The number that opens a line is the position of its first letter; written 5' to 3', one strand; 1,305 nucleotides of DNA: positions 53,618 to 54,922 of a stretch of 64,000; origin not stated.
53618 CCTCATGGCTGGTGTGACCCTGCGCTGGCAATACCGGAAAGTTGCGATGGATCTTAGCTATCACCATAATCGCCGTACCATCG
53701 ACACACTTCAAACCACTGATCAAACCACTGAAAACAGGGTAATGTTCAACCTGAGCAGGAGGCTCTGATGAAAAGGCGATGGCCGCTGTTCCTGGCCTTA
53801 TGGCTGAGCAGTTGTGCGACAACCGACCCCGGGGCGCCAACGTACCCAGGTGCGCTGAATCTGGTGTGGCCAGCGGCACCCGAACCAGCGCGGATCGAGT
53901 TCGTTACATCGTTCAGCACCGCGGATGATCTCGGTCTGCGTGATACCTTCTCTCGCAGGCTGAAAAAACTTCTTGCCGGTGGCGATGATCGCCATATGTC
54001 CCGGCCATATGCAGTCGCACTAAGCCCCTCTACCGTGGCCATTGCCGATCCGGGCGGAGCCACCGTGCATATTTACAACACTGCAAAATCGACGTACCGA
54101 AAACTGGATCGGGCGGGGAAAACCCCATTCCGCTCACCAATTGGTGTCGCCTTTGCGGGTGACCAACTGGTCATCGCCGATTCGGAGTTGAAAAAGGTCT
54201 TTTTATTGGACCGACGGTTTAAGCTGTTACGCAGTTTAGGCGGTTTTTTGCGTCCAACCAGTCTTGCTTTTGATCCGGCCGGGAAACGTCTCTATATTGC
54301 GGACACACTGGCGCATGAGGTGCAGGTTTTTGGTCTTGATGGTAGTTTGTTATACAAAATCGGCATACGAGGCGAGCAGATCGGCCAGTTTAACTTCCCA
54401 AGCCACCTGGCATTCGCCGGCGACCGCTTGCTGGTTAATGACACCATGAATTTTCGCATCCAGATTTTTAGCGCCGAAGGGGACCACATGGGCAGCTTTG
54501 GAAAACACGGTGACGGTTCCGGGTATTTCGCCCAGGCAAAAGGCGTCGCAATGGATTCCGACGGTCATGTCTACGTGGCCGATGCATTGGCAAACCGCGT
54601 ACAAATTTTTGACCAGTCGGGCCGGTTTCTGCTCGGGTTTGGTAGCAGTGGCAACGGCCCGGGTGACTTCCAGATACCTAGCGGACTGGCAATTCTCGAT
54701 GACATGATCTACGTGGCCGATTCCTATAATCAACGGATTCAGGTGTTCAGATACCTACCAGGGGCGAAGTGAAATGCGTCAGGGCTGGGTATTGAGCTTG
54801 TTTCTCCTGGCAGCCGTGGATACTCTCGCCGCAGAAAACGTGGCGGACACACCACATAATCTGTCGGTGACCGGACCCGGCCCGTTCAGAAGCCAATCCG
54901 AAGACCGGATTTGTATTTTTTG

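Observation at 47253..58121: Haem-rich cytochrome / NHL-propeller / beta-barrel cluster filling the trpE-trpG gap: candidate undescribed outer-membrane electron conduit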

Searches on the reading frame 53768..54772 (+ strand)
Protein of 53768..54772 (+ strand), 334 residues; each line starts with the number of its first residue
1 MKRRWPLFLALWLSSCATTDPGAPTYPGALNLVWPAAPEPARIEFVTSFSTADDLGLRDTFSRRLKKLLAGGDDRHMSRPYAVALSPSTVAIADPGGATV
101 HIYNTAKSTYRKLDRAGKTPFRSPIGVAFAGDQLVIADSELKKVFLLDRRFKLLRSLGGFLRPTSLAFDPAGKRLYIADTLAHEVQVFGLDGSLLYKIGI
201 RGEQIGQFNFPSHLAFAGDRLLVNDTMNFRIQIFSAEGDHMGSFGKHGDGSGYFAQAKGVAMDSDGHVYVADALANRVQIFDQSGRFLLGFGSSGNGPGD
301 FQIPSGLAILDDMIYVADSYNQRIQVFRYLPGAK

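Call 3: search_protein_families(library=pfam, proteins=[window:53768-54772:+], max_evalue=0.01)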
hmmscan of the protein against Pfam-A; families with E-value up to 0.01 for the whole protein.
window:53768-54772:+ (334 aa): 6 families
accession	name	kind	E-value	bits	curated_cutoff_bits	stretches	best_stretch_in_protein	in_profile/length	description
PF01436.27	NHL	-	8.6e-29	98.6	20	3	301-327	1-28/28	NHL repeat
PF17170.10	DUF5128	-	1.7e-13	50.9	22.9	2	264-327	52-117/321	6-bladed beta-propeller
PF08450.18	SGL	-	3.2e-11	43.7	26.3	2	218-286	145-215/246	SMP-30/Gluconolactonase/LRE-like region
PF01731.26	Arylesterase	-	4.6e-05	24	21.3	0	158-187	51-80/86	Arylesterase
PF15869.11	TolB_like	-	0.001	18.9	29.2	0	213-282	23-93/296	TolB-like 6-blade propeller-like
PF25021.1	TEN_NHL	-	0.0021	17.5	27.1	0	253-285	140-170/357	Teneurin NHL domain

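Call 4: search_protein_families(library=ncbifam, proteins=[window:53768-54772:+], max_evalue=0.01)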
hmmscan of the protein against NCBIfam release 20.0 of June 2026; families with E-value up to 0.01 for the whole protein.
window:53768-54772:+ (334 aa): 4 families
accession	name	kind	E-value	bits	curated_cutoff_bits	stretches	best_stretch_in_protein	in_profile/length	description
NF035926.1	scyF_NHL_VPEP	equivalog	5.1e-37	127.9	350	2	160-293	151-285/376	scytonemin biosynthesis PEP-CTERM protein ScyF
NF033206.1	ScyE_fam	subfamily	1.6e-06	27.9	80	0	257-278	10-162/333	ScyD/ScyE family protein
TIGR03866.1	PQQ_ABC_repeats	subfamily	0.0017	17.5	287.3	0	97-187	20-109/310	PQQ-dependent catabolism-associated beta-propeller protein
NF047780.1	LIC12708_fam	subfamily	0.0026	16.7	150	0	254-286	119-151/391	LIC_12708 family protein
